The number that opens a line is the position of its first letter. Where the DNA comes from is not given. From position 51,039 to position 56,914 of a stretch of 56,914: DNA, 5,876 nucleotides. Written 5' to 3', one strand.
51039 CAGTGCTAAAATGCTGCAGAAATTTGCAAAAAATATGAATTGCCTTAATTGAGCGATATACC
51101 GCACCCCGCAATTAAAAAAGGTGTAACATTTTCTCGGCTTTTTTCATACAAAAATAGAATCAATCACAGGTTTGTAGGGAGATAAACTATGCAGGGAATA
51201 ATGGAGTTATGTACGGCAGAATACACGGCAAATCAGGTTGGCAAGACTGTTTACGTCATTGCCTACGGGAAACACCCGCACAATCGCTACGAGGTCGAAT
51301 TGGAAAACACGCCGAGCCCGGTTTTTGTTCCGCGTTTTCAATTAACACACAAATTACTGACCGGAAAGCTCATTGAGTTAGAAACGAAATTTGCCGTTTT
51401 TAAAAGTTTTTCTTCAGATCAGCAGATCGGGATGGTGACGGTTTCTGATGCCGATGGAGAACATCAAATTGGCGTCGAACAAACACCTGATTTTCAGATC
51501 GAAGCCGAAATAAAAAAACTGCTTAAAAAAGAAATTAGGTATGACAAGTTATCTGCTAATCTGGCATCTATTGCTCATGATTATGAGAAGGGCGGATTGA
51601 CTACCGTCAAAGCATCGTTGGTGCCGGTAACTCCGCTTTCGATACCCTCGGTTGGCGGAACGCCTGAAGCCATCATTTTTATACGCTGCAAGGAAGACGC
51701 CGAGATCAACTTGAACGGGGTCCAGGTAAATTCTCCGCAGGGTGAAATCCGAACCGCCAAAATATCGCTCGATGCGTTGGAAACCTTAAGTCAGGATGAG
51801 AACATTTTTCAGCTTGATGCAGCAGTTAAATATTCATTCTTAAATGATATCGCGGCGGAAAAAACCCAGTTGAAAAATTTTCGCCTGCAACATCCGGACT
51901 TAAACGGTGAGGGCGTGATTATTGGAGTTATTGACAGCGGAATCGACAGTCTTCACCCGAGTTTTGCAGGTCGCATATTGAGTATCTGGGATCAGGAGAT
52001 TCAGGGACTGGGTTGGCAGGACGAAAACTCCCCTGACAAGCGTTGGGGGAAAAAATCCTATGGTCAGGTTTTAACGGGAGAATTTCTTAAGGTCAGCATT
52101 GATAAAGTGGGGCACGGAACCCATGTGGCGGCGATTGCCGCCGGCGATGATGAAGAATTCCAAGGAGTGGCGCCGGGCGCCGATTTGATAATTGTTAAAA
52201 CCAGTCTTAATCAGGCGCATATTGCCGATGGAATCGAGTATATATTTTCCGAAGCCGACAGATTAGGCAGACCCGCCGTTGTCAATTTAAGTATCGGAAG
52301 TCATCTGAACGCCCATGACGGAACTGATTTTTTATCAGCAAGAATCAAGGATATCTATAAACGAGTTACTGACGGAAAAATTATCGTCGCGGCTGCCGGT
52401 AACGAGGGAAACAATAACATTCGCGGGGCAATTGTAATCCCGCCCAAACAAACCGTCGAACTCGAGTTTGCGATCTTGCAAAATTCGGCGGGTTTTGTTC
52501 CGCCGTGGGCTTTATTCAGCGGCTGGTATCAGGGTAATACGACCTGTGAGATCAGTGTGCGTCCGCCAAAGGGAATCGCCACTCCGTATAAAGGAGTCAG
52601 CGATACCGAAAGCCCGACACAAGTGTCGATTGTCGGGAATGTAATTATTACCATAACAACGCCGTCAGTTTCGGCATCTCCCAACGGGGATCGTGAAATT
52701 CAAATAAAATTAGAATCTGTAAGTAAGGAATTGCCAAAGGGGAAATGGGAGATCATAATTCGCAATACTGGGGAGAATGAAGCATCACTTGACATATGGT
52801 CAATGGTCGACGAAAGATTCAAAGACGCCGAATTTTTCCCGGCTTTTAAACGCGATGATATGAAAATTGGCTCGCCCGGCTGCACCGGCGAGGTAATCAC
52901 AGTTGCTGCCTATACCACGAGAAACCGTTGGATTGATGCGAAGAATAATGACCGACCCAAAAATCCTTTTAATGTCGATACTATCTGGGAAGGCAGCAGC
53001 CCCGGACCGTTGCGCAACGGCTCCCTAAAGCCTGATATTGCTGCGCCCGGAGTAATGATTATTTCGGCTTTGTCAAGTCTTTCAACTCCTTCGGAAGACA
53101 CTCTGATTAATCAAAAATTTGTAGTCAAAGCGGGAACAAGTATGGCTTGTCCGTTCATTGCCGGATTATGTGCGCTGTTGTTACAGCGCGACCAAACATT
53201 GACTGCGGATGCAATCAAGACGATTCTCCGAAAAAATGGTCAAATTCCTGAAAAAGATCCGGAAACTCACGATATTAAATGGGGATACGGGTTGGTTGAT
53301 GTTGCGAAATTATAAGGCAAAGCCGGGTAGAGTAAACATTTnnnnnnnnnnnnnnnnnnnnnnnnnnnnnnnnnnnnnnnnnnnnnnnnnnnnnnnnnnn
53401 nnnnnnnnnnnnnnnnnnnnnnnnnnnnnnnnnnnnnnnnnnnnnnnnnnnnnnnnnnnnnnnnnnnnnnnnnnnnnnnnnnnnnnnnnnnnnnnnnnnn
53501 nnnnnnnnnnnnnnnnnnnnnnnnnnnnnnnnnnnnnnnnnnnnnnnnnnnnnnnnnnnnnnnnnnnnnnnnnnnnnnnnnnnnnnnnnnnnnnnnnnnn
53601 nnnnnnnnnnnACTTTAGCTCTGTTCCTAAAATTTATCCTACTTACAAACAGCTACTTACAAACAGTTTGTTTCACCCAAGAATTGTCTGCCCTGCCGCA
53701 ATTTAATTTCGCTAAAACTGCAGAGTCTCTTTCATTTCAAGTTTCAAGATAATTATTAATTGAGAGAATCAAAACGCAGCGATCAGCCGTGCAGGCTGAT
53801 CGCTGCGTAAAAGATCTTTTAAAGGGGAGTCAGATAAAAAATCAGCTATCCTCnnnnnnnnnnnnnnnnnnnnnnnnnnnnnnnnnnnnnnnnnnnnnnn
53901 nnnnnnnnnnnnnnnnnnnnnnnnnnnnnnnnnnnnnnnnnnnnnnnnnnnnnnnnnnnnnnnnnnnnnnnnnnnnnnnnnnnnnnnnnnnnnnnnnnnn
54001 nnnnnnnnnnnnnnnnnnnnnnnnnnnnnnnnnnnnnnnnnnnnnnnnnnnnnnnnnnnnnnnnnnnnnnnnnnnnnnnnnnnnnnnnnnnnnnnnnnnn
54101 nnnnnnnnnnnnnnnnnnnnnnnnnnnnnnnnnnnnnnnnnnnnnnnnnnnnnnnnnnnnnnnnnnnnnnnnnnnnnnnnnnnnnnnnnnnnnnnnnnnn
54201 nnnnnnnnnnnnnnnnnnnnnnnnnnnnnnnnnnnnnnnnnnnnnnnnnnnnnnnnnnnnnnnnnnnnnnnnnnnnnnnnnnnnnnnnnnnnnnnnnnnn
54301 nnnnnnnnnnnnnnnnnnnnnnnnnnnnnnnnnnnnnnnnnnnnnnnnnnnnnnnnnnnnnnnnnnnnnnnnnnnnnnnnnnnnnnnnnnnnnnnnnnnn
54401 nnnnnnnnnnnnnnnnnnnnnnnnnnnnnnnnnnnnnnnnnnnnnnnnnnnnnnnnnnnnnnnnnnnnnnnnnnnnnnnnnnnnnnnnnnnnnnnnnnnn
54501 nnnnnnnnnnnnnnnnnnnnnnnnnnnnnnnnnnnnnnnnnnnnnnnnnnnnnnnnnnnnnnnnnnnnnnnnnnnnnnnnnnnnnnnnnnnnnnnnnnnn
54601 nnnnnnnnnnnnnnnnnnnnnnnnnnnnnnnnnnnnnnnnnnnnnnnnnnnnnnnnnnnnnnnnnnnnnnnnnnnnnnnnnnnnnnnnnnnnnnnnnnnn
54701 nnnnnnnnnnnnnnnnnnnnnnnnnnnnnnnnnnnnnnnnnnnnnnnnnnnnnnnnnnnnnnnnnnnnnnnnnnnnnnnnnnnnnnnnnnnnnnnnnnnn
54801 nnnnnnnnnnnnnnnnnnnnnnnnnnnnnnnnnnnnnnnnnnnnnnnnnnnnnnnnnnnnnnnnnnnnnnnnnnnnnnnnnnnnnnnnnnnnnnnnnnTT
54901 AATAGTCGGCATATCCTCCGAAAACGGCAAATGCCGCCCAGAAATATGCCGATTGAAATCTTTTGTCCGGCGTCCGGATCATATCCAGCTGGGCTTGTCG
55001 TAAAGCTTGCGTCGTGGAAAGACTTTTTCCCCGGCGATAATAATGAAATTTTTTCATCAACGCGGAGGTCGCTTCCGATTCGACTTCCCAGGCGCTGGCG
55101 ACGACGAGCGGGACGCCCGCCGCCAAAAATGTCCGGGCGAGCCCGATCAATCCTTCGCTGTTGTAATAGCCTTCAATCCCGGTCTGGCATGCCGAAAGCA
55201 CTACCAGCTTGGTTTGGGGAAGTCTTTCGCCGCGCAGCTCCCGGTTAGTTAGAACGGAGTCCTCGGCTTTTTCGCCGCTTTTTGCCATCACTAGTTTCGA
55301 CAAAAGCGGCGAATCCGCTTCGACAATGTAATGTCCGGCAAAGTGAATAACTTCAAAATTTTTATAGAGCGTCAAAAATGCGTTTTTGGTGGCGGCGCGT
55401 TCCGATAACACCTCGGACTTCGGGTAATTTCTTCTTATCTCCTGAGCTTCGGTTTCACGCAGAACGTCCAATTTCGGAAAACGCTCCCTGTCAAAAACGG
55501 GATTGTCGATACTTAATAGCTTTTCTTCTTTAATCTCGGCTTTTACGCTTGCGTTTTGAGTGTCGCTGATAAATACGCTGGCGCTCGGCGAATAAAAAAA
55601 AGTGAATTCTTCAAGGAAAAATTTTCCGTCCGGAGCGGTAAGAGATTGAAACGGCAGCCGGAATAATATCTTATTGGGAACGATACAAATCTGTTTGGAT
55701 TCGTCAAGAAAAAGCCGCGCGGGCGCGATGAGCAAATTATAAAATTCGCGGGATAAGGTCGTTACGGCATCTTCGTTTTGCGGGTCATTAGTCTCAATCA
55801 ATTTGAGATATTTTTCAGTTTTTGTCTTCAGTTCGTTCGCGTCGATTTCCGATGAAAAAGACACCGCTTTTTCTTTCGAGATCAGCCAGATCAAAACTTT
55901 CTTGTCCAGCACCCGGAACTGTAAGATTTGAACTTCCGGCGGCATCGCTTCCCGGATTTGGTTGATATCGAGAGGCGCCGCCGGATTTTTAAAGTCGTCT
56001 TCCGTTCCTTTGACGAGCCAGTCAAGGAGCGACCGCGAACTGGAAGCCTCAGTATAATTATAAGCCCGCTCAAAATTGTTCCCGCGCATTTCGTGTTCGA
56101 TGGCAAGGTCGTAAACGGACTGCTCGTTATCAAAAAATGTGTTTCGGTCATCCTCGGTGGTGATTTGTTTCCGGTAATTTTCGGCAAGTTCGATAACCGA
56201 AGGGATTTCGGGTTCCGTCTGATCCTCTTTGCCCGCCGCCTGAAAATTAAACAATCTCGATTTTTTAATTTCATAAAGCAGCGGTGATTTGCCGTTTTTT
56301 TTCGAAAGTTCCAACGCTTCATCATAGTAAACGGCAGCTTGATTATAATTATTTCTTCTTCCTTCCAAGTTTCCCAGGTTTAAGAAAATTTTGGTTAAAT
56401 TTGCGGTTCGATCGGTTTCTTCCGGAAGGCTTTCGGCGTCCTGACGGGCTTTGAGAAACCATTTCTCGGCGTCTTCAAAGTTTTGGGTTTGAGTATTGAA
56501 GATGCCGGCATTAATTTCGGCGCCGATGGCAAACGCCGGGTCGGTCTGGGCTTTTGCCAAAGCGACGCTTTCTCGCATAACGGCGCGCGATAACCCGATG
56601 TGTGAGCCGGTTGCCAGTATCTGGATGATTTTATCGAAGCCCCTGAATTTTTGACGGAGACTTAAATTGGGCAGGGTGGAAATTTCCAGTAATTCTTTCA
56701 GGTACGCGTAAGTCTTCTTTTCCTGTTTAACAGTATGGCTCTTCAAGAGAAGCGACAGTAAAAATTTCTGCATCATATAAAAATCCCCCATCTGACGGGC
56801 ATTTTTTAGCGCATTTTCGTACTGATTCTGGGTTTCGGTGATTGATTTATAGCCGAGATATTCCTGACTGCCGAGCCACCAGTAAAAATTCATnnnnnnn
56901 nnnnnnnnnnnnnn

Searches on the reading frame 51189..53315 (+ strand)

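Call 4: search_protein_families(library=pfam, proteins=[window:51189-53315:+])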
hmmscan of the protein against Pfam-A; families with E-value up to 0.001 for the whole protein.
window:51189-53315:+ (708 aa): 1 family
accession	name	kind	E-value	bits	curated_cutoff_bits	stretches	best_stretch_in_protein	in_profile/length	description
PF00082.27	Peptidase_S8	-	5.2e-42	144.6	21.8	2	240-408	1-159/288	Subtilase family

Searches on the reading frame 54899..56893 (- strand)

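Call 44: search_protein_families(library=pfam, max_evalue=0.01, proteins=[window:54899-56893:-])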
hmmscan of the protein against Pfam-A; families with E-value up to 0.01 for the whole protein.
window:54899-56893:- (664 aa): 6 families
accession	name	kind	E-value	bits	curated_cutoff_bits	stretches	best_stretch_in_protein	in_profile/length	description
PF12770.12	CHAT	-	2.1e-60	205.1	24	1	380-659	3-288/289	CHAT domain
PF13424.12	TPR_12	-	5.9e-06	26.8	30.1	1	127-199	7-77/77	Tetratricopeptide repeat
PF00515.34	TPR_1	-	1.6e-05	25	27.8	1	168-200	2-34/34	Tetratricopeptide repeat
PF07719.23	TPR_2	-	0.00015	22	27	1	170-200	4-34/34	Tetratricopeptide repeat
PF13374.12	TPR_10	-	0.00028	21.2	27.5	1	171-199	6-34/42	Tetratricopeptide repeat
PF13181.12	TPR_8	-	0.0092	16.5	25.7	0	168-200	2-34/34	Tetratricopeptide repeat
